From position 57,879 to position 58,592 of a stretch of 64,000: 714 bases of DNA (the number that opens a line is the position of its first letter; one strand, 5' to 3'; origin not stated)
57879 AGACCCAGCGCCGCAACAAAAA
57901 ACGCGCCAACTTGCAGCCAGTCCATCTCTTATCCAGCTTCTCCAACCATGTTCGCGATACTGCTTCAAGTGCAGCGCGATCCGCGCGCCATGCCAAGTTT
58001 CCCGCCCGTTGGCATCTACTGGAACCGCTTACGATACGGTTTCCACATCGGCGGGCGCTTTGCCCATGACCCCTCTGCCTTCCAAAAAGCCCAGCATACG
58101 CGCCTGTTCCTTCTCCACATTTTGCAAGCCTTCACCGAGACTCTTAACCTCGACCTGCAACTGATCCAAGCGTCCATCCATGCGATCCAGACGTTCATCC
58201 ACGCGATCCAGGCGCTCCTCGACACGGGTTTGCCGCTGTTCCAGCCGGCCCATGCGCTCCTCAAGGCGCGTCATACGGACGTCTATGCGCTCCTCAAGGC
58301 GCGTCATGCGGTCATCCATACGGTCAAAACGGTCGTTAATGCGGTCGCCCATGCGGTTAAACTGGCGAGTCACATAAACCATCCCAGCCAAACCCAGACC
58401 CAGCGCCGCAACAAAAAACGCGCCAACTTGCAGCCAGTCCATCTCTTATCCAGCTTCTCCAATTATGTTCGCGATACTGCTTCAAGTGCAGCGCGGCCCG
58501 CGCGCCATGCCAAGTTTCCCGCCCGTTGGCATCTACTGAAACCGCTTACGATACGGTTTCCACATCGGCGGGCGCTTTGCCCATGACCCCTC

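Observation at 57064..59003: Four-copy tandem array of membrane-anchored coiled-coil genes that differ only by exact 11-aa and 7-aa modules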

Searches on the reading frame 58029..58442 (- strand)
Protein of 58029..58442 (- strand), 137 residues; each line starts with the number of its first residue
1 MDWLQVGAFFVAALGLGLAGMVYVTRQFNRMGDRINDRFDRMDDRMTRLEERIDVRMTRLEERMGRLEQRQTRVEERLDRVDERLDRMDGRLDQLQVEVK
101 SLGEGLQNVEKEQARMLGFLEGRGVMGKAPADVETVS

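Call 6: search_protein_families(library=pfam, proteins=[window:58029-58442:-], max_evalue=10)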
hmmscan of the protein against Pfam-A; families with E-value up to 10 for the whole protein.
window:58029-58442:- (137 aa): 92 families (the best 25 are shown)
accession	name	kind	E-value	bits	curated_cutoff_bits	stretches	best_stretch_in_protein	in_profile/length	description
PF07889.17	DUF1664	-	2.5e-07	31.2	34.6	1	7-113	17-124/124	Protein of unknown function (DUF1664)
PF10779.14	XhlA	-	1.6e-06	28.6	34.7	2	60-104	2-46/67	Haemolysin XhlA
PF21773.2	ODAD1_CC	-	5.1e-06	26.2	27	1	22-117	191-285/287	ODAD1 central coiled coil region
PF16526.10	CLZ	-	3.4e-05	24.6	26.7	2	57-106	12-61/71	C-terminal leucine zipper domain of cyclic nucleotide-gated channels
PF23991.1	DUF7310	-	8.5e-05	23.4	40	1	47-113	6-74/83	Coiled-coil region of unknown function (DUF7310)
PF09763.15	Sec3_CC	-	0.00013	22.2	27.1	1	63-116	22-75/133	Exocyst complex component Sec3, coiled-coil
PF01519.22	DUF16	-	0.00018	22.4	40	1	23-111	19-83/104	Protein of unknown function DUF16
PF02601.20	Exonuc_VII_L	-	0.00028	20.9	35.9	1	25-111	139-226/315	Exonuclease VII, large subunit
PF11083.13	Relaxase_C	-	0.00036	21.2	30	1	25-54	21-50/125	C-terminal helical hairpin domain from relaxase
PF04949.18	Transcrip_act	-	0.00049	20.5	27.5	1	40-117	36-113/154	Transcriptional activator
PF02346.21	Vac_Fusion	-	0.00051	20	24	1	57-93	2-38/56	Chordopoxvirus multifunctional envelope protein A27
PF07888.16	CALCOCO1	-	0.00087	18.7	36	1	35-116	109-190/496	Calcium binding and coiled-coil domain (CALCOCO1) like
PF16326.10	ABC_tran_CTD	-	0.0016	19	32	1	58-100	11-58/69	ABC transporter C-terminal domain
PF10498.14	IFT57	-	0.0023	17.4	40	1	27-121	226-320/360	Intra-flagellar transport protein 57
PF10458.14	Val_tRNA-synt_C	-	0.0031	18.2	25.9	1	96-133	3-40/66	Valyl tRNA synthetase tRNA binding arm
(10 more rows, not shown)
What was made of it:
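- Closest known: DUF1664. Different: The score of 31.2 is below the cut-off of 34.6 (call 6).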

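Call 7: find_homologous_proteins(query=window:58029-58442:-)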
Query window:58029-58442:- (137 aa): 169 proteins with E <= 0.001 among 885 candidates; the best 120 are listed.
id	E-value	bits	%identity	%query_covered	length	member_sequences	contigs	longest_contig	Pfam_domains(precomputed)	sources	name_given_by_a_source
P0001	1.5e-78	279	99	100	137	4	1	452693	PF16526.11,PF21773.3,PF10779.15,PF10805.15,PF07889.18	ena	-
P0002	1.8e-78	279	99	100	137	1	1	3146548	PF21773.3,PF10805.15,PF07889.18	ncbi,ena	-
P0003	7.1e-69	248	91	100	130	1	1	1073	PF10805.15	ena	-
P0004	1.1e-66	241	92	100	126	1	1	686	PF10805.15,PF07889.18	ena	-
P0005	5.9e-66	238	91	100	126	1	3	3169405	PF10779.15,PF10805.15,PF23991.2,PF07889.18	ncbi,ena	-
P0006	2.8e-65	236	90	100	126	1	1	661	PF10779.15,PF10805.15,PF07889.18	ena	-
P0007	5.5e-65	235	91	100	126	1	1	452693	PF10805.15,PF07889.18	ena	-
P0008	8.5e-65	235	89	100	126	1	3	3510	PF11083.14,PF10805.15,PF23991.2,PF07889.18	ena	-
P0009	1.3e-63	231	88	100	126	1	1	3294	PF10779.15,PF10805.15,PF23991.2,PF07889.18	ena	-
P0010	6.8e-63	228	86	100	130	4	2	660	PF10805.15,PF07889.18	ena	-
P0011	7.7e-62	225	85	100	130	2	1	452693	PF10805.15,PF07889.18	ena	-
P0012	3.2e-61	223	85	100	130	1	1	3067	PF10805.15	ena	-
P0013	3.9e-61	223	85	100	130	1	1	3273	PF10805.15,PF07889.18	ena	-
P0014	8.8e-61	222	84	100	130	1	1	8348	PF10805.15,PF07889.18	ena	-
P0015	1.2e-60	221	84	100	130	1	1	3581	PF10805.15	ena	-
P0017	2.7e-59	217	84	100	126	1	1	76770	PF10779.15,PF10805.15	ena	-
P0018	3.0e-59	217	78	100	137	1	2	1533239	PF16526.11,PF02601.21,PF01519.23,PF10779.15,PF09763.16,PF10805.15,PF23991.2,PF07889.18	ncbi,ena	-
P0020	9.2e-53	196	74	100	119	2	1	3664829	PF01519.23,PF10779.15,PF10805.15,PF23991.2,PF07889.18,PF07888.17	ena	-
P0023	1.5e-49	185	70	100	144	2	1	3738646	PF01519.23,PF10779.15,PF09763.16,PF10805.15,PF23991.2,PF07889.18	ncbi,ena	-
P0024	1.1e-47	179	71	99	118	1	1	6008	PF10779.15,PF10805.15,PF23991.2,PF07889.18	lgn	-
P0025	2.5e-47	178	64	100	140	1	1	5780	PF10779.15,PF10805.15,PF23991.2,PF07889.18,PF27742.1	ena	-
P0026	4.1e-47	177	59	100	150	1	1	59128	PF10779.15,PF10805.15,PF28231.1,PF20667.4,PF16326.11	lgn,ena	-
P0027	1.3e-45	173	65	100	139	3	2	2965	PF10779.15,PF10805.15,PF20667.4,PF16326.11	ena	-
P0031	7.0e-44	167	62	100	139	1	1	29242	PF10779.15,PF10805.15,PF20667.4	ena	-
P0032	8.2e-44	167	64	100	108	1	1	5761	PF10779.15,PF10805.15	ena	-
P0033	3.3e-43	165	62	100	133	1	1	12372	PF10779.15,PF10805.15,PF07889.18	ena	-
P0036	1.2e-42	163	64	100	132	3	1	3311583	PF10779.15,PF10805.15,PF07889.18,PF20667.4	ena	-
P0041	2.3e-41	159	46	99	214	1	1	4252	PF10779.15,PF10805.15,PF27742.1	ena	-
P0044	3.2e-41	158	60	98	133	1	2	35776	PF10779.15,PF10805.15,PF23991.2,PF07889.18,PF06419.18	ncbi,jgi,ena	-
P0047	1.2e-40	157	58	100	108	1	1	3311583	PF10779.15,PF10805.15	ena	-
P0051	7.0e-40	154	58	100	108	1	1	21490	PF10779.15,PF10805.15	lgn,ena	-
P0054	1.6e-39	153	60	100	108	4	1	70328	PF10779.15,PF10805.15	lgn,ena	-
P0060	1.0e-38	150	58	100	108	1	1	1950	PF10779.15,PF10805.15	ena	-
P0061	1.5e-38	150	60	98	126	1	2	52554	PF10779.15,PF10805.15,PF23991.2,PF07889.18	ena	-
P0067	3.4e-38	149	58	100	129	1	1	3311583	PF04513.18,PF10805.15,PF07889.18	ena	-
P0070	5.2e-38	148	60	100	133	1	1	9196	PF10779.15,PF10805.15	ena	-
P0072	1.4e-37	147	60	98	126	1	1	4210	PF10779.15,PF10805.15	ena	-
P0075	3.1e-37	145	56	100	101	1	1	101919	PF10779.15,PF10805.15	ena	-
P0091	1.4e-35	140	55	100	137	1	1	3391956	PF10805.15,PF07889.18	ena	-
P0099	1.4e-34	137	54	100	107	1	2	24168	PF10779.15,PF10805.15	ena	-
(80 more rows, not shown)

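Call 8: search_protein_families(library=ncbifam, proteins=[window:58029-58442:-], max_evalue=0.01)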
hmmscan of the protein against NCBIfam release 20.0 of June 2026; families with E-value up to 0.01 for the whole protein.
window:58029-58442:- (137 aa): 17 families
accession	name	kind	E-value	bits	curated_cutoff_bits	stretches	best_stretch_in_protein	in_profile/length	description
NF045487.1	ASRP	equivalog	3.1e-05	22.8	300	1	33-112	334-412/593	archaea-specific SMC-related protein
NF047515.1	SpiroCoCo_C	equivalog_domain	7.2e-05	22.1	125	1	35-110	140-214/313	SpiroCoCo family coiled-coil protein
TIGR02168.1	SMC_prok_B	equivalog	0.00012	20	567.35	1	45-111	422-491/1181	chromosome segregation protein SMC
TIGR02169.1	SMC_prok_A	equivalog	0.00012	20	729.4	1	33-113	266-346/1165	chromosome segregation protein SMC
NF047368.1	collar_FlbB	equivalog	0.00015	21.6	110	1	43-112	59-128/193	periplasmic-type flagellar collar protein FlbB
NF033885.1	conj_TraP_IncI1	equivalog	0.00022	21.1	135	1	32-99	77-144/217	conjugal transfer protein TraP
TIGR03319.1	RNase_Y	equivalog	0.00045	18.8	454.35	1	32-102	64-141/514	ribonuclease Y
NF053525.1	thylo_ssr2422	subfamily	0.00066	20.1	38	0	68-104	8-44/77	ssr2422 family thylakoid membrane protein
NF003034.1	PRK03918.1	equivalog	0.00087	17.4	700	1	37-111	193-266/878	DNA double-strand break repair ATPase Rad50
NF047516.1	LA_3659_fam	equivalog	0.00092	18.8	36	1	34-114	37-120/221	LA_3659 family protein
NF047514.1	SpiroCoCo_N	equivalog_domain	0.00092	18.8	75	1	34-114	37-120/221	SpiroCoCo family coiled-coil protein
TIGR00237.1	xseA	equivalog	0.0014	17.8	180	1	23-119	253-352/389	exodeoxyribonuclease VII large subunit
TIGR04211.1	SH3_and_anchor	equivalog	0.0021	17.7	65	1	51-117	62-128/198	TIGR04211 family SH3 domain-containing protein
NF053563.1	Rkd4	equivalog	0.0023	16.1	860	1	35-116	535-616/747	arcadin-4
TIGR04523.1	Mplasa_alph_rch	subfamily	0.0031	15.5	270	1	34-115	542-628/745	helix-rich protein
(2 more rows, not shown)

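Call 11: find_encoding_contigs(protein=P0002, flank=6000, max_places=4)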
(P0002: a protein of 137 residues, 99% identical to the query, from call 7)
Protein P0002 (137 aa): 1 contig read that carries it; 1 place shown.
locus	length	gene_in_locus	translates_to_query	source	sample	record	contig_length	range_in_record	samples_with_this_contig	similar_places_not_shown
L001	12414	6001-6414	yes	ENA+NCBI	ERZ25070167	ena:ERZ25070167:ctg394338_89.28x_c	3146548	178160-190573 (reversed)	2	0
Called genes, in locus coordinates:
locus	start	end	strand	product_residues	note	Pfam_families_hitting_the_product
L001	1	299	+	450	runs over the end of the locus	PF07690:MFS_1, PF12832:MFS_1_like, PF00083:Sugar_tr, PF07690:MFS_1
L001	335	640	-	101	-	-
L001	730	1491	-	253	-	PF08032:SpoU_sub_bind, PF00588:SpoU_methylase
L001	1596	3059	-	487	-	PF00133:tRNA-synt_1 (faint), PF01406:tRNA-synt_1e, PF01921:tRNA-synt_1f (faint), PF09334:tRNA-synt_1g (weak), PF09190:DALR_2, PF23493:CysS_C (weak)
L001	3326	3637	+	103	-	-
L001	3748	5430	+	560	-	PF00174:Oxidored_molyb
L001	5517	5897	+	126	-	PF10805:DUF2730, PF07889:DUF1664 (weak), PF23991:DUF7310 (faint), PF10779:XhlA (faint)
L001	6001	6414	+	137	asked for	PF07889:DUF1664, PF10805:DUF2730 (faint), PF21773:ODAD1_CC (weak)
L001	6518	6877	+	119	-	PF10805:DUF2730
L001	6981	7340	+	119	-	PF10805:DUF2730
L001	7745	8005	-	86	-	-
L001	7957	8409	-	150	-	-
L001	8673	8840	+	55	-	-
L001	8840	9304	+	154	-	-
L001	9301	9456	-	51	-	-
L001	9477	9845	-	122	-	-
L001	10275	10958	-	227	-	PF08240:ADH_N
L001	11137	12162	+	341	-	PF08240:ADH_N, PF16912:Glu_dehyd_C, PF00107:ADH_zinc_N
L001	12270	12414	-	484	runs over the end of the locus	PF03446:NAD_binding_2, PF00393:6PGD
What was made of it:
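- On XhlA haemolysin (PF10779): Neighbours are cysS, a Mo-oxidoreductase and an alcohol dehydrogenase (calls 8, 11).
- On ATP synthase subunit b (PF00430): No atp genes in the called neighbours (call 11).
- Strain L001 has two equal 119-aa copies (call 11).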

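Call 12: find_encoding_contigs(protein=P0005, flank=6000, max_places=4)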
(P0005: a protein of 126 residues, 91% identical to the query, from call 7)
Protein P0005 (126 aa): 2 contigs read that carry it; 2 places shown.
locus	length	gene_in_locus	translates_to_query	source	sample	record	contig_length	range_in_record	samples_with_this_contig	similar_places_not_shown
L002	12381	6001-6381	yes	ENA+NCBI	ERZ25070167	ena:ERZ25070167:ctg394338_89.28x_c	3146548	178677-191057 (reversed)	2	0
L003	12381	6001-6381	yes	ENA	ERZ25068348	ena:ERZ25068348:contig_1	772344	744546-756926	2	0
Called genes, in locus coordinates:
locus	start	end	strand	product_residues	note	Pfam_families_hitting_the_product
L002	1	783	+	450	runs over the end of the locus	PF07690:MFS_1, PF12832:MFS_1_like, PF00083:Sugar_tr, PF07690:MFS_1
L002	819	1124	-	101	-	-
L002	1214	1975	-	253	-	PF08032:SpoU_sub_bind, PF00588:SpoU_methylase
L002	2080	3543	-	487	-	PF00133:tRNA-synt_1 (faint), PF01406:tRNA-synt_1e, PF01921:tRNA-synt_1f (faint), PF09334:tRNA-synt_1g (weak), PF09190:DALR_2, PF23493:CysS_C (weak)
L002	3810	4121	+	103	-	-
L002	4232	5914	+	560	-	PF00174:Oxidored_molyb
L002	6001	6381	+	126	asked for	PF10805:DUF2730, PF07889:DUF1664 (weak), PF23991:DUF7310 (faint), PF10779:XhlA (faint)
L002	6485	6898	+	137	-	PF07889:DUF1664, PF10805:DUF2730 (faint), PF21773:ODAD1_CC (weak)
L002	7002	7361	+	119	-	PF10805:DUF2730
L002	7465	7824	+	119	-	PF10805:DUF2730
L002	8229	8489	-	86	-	-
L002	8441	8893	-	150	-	-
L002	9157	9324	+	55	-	-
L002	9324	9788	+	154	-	-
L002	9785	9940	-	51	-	-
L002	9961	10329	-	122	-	-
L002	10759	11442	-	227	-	PF08240:ADH_N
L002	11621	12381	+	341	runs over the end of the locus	PF08240:ADH_N, PF16912:Glu_dehyd_C, PF00107:ADH_zinc_N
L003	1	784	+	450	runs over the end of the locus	PF07690:MFS_1, PF12832:MFS_1_like, PF00083:Sugar_tr, PF07690:MFS_1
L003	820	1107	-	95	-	-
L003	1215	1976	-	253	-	PF08032:SpoU_sub_bind, PF00588:SpoU_methylase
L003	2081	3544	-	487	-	PF00133:tRNA-synt_1 (faint), PF01406:tRNA-synt_1e, PF01921:tRNA-synt_1f (faint), PF09334:tRNA-synt_1g (weak), PF09190:DALR_2, PF23493:CysS_C (weak)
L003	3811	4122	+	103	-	-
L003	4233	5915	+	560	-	PF00174:Oxidored_molyb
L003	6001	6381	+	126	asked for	PF10805:DUF2730, PF07889:DUF1664 (weak), PF23991:DUF7310 (faint), PF10779:XhlA (faint)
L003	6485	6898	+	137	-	PF07889:DUF1664 (weak), PF10805:DUF2730 (faint), PF21773:ODAD1_CC (weak)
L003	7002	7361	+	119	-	PF10805:DUF2730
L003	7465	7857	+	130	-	PF07889:DUF1664 (weak), PF10805:DUF2730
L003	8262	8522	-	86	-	-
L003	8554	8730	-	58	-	-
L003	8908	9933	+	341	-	PF08240:ADH_N, PF16912:Glu_dehyd_C, PF00107:ADH_zinc_N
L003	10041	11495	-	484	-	PF03446:NAD_binding_2, PF00393:6PGD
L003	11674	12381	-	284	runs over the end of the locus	PF05721:PhyH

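Call 15: find_related_loci(query=A2, collection=genome_contigs, flank=10000)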
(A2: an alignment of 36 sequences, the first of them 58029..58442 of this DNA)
Query A2 (137 aa) in genome_contigs; peptide patterns used: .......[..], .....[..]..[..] (x = any residue, [..] = any of these).
163 stretches matched a pattern; 35 encode a relative of the query (tblastn E <= 1e-3); 34 distinct loci.
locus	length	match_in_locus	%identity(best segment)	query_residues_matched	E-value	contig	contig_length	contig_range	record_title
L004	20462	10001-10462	71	1-136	3e-64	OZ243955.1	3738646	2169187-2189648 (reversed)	MAG: Aggregatilineales bacterium isolate 615d4995-bd2f-4452-af07-51a2ff7b996e genome assembly, chromosome: 1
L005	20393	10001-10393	70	1-131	6e-53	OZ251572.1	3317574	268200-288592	MAG: Phototrophicaceae bacterium isolate 839f7085-d8f4-484a-8687-2983d43446a4 genome assembly, chromosome: 1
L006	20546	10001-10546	56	1-137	1e-52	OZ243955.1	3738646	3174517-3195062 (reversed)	MAG: Aggregatilineales bacterium isolate 615d4995-bd2f-4452-af07-51a2ff7b996e genome assembly, chromosome: 1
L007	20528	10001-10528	58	3-137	1e-51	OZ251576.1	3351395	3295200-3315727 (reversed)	MAG: Phototrophicaceae bacterium isolate 3df2592a-ebff-4140-ac23-ef1c8211082c genome assembly, chromosome: 1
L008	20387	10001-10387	64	1-137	7e-49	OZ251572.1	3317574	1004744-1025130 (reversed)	MAG: Phototrophicaceae bacterium isolate 839f7085-d8f4-484a-8687-2983d43446a4 genome assembly, chromosome: 1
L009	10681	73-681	55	1-137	5e-48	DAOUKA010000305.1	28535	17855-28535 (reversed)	MAG TPA_asm: Anaerolineae bacterium isolate S35_287 k185_412956, whole genome shotgun sequence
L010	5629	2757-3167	61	1-137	5e-47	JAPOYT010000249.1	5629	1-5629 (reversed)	MAG: Chloroflexota bacterium isolate COS4_bin_42 NODE_8730_length_5629_cov_16.3272, whole genome shotgun sequence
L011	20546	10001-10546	52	1-137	4e-47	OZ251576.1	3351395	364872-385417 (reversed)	MAG: Phototrophicaceae bacterium isolate 3df2592a-ebff-4140-ac23-ef1c8211082c genome assembly, chromosome: 1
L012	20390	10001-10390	60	1-134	1e-46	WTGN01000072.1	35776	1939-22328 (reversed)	MAG: Chloroflexi bacterium isolate CO36388bin_16 NODE_288_length_35776_cov_47.334761, whole genome shotgun sequence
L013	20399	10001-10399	59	1-137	8e-46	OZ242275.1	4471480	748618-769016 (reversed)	MAG: Phototrophicaceae bacterium isolate f37c6a4e-526d-4087-841d-6b3e98d0a93c genome assembly, chromosome: 1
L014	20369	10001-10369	56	1-137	7e-45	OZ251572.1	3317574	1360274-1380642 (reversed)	MAG: Phototrophicaceae bacterium isolate 839f7085-d8f4-484a-8687-2983d43446a4 genome assembly, chromosome: 1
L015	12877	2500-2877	58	1-137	9e-44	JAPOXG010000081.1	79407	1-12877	MAG: Chloroflexota bacterium isolate COS3_bin_1 NODE_144_length_79407_cov_121.607, whole genome shotgun sequence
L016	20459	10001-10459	56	1-137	2e-44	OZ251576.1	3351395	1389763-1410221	MAG: Phototrophicaceae bacterium isolate 3df2592a-ebff-4140-ac23-ef1c8211082c genome assembly, chromosome: 1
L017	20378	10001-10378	57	1-137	3e-42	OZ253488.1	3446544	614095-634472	MAG: Phototrophicaceae bacterium isolate e6849e2b-53ec-4272-8860-5706dd3a7f4a genome assembly, chromosome: 2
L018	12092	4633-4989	59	1-137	4e-42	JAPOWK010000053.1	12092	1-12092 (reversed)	MAG: Chloroflexota bacterium isolate COS2_bin_22 NODE_1419_length_12092_cov_47.2452, whole genome shotgun sequence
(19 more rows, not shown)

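Call 30: search_protein_families(library=phrogs, proteins=[window:58029-58442:-], max_evalue=0.1)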
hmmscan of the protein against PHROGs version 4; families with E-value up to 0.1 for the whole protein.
window:58029-58442:- (137 aa): 50 families (the best 25 are shown)
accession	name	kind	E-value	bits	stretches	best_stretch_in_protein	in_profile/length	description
phrog_12015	-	unknown function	1.1e-11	45.7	1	25-98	86-162/165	-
phrog_5553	-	unknown function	1.7e-08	35.7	2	42-117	1-76/114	-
phrog_1009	-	unknown function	8.4e-08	33.2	1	2-99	7-99/103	-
phrog_1103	-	unknown function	3.4e-06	28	1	71-115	14-54/80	-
phrog_16654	-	unknown function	1.8e-05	25.8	1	66-102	27-63/101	-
phrog_9120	-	unknown function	2.1e-05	25.5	1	14-96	25-109/127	-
phrog_2990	-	unknown function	3.6e-05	25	1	31-112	16-97/133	-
phrog_7090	-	unknown function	4.8e-05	24.9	1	67-115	56-105/127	-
phrog_11953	-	DNA, RNA and nucleotide metabolism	0.00021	22.1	1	56-120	8-76/154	exonuclease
phrog_1863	-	unknown function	0.00043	21.1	1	40-91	40-94/97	-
phrog_5211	-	unknown function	0.00068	20.9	1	48-116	8-76/112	-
phrog_736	-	unknown function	0.0022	19.1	1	8-94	19-97/112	-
phrog_5218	-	unknown function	0.0022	17.1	1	29-112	121-206/1599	-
phrog_6701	-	unknown function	0.0027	18.5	1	27-89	72-129/169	-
phrog_8369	-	other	0.0038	18.3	1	15-113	25-115/192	hol-like chemotaxis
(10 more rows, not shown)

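Call 31: search_protein_families(library=padloc, proteins=[window:58029-58442:-], max_evalue=0.1)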
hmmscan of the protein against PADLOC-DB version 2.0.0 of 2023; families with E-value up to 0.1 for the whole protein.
window:58029-58442:- (137 aa): 33 families (the best 25 are shown)
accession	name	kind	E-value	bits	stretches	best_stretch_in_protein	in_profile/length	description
PDLC00580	JetC3|JetC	-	0.00029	17.2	1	27-115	257-344/1068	DUF3584 domain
PDLC00553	JetC2|JetC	-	0.0003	16.8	1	37-115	906-984/1361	DUF3584 domain; MukB-like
PDLC03863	LmuB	-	0.00045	17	1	46-113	204-271/610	-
PDLC00518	JetC1|JetC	-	0.00096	15.1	1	51-113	315-378/1112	DUF3584 domain; MukB-like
PDLC00551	JetC2|JetC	-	0.001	15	1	32-114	890-973/1365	DUF3584 domain; MukB-like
PDLC00006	DruC1|DruC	-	0.0012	15.5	1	40-110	164-237/626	Unknown function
PDLC03864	LmuB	-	0.0012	15.5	1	56-117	405-472/657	-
PDLC00581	JetC3|JetC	-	0.0017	14.3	1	28-116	1017-1099/1473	DUF3584 domain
PDLC00513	JetC1|JetC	-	0.0021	14.2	1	31-115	676-760/1140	DUF3584 domain; MukB-like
PDLC00582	JetC3|JetC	-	0.0021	13.9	1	27-115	809-899/1472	DUF3584 domain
PDLC02663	DndD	-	0.0022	14.9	1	37-115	426-502/675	DndD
PDLC00638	ZorA2|ZorA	-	0.0024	14.7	1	24-111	436-519/545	MotA/ExbB/TolQ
PDLC00512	JetC1|JetC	-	0.0028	13.8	1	49-114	393-458/1123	DUF3584 domain; MukB-like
PDLC00503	JetC1|JetC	-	0.003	13.6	1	35-113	691-766/1146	DUF3584 domain; MukB-like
PDLC00509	JetC1|JetC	-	0.0032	13.6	1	41-112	313-385/1158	DUF3584 domain; MukB-like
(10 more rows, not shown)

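Call 32: find_related_loci(query=A2, collection=viral_contigs, flank=8000)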
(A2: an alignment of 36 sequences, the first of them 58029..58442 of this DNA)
Query A2 (137 aa) in viral_contigs; peptide patterns used: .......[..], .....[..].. (x = any residue, [..] = any of these).
6 stretches matched a pattern, but none encodes a relative of the query by tblastn (E <= 1e-3).
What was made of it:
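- On XhlA haemolysin (PF10779): No relative on viral contigs (call 32).
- Closest known: XhlA. Different: There is no phage context and no relative on viral contigs (call 32).
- No viral contig encodes a relative (call 32).
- Tried and rejected: A viral contig scan found nothing (call 32).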

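Call 35: find_encoding_contigs(protein=P0036, flank=6000, max_places=1)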
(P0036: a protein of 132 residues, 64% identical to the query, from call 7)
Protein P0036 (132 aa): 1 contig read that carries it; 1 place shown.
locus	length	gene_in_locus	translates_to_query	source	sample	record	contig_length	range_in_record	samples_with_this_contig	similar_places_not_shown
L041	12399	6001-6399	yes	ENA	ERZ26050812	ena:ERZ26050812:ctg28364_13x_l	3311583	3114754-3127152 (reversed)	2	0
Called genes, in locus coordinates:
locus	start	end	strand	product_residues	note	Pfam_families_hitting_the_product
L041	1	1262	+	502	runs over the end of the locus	PF10125:NADHdeh_related, PF00361:Proton_antipo_M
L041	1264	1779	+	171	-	PF01899:MNHE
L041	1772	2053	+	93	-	PF04066:MrpF_PhaF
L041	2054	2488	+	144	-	PF03334:PhaG_MnhG_YufB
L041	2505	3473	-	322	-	PF04018:VCA0040-like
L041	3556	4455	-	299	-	PF13489:Methyltransf_23, PF01209:Ubie_methyltran (weak), PF13649:Methyltransf_25, PF13847:Methyltransf_31, PF08241:Methyltransf_11, PF08242:Methyltransf_12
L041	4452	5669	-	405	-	PF00438:S-AdoMet_synt_N, PF02772:S-AdoMet_synt_M, PF02773:S-AdoMet_synt_C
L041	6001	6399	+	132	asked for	PF10805:DUF2730 (weak), PF07889:DUF1664 (weak), PF10779:XhlA (faint), PF20667:Sec10_N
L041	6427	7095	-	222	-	PF01227:GTP_cyclohydroI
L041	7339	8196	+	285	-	PF02152:FolB, PF01288:HPPK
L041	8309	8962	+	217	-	PF13614:AAA_31 (weak)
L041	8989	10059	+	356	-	PF00483:NTP_transferase, PF12804:NTP_transf_3, PF00132:Hexapep (faint), PF25084:LbH_EIF2B, PF25087:GMPPB_C (weak)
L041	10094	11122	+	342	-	PF00106:adh_short (faint), PF01073:3Beta_HSD, PF01370:Epimerase, PF02719:Polysacc_synt_2, PF04321:RmlD_sub_bind, PF07993:NAD_binding_4 (weak), PF16363:GDP_Man_Dehyd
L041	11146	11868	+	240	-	-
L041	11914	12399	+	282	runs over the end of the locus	PF01370:Epimerase, PF04321:RmlD_sub_bind, PF07993:NAD_binding_4 (faint), PF01073:3Beta_HSD, PF02719:Polysacc_synt_2 (weak), PF16363:GDP_Man_Dehyd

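Call 36: find_encoding_contigs(protein=P0047, flank=6000, max_places=1)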
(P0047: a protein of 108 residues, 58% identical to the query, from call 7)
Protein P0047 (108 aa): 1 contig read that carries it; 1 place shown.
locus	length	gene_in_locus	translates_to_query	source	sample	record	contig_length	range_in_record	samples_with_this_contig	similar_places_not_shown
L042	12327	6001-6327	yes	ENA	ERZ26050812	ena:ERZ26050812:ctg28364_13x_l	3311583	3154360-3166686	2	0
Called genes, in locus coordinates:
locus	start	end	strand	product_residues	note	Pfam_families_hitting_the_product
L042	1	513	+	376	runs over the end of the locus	PF02746:MR_MLE_N, PF13378:MR_MLE_C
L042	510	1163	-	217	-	PF02706:Wzz (weak)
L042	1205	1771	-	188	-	-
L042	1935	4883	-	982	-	PF04313:HSDR_N (faint), PF02384:N6_Mtase, PF20473:MmeI_Mtase, PF07669:Eco57I, PF12950:TaqI_C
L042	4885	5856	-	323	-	PF08240:ADH_N, PF13602:ADH_zinc_N_2 (faint), PF16912:Glu_dehyd_C, PF00107:ADH_zinc_N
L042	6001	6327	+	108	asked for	PF10805:DUF2730, PF10779:XhlA (faint)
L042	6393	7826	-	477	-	PF03951:Gln-synt_N, PF00120:Gln-synt_C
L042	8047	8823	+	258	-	PF05096:Glu_cyclase_2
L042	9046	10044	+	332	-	PF00005:ABC_tran, PF13304:AAA_21 (faint), PF13732:DrrA1-3_C (weak)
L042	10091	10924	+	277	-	PF01061:ABC2_membrane, PF12698:ABC2_membrane_3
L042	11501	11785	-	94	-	-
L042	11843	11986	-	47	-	-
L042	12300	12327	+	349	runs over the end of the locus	PF10282:Lactonase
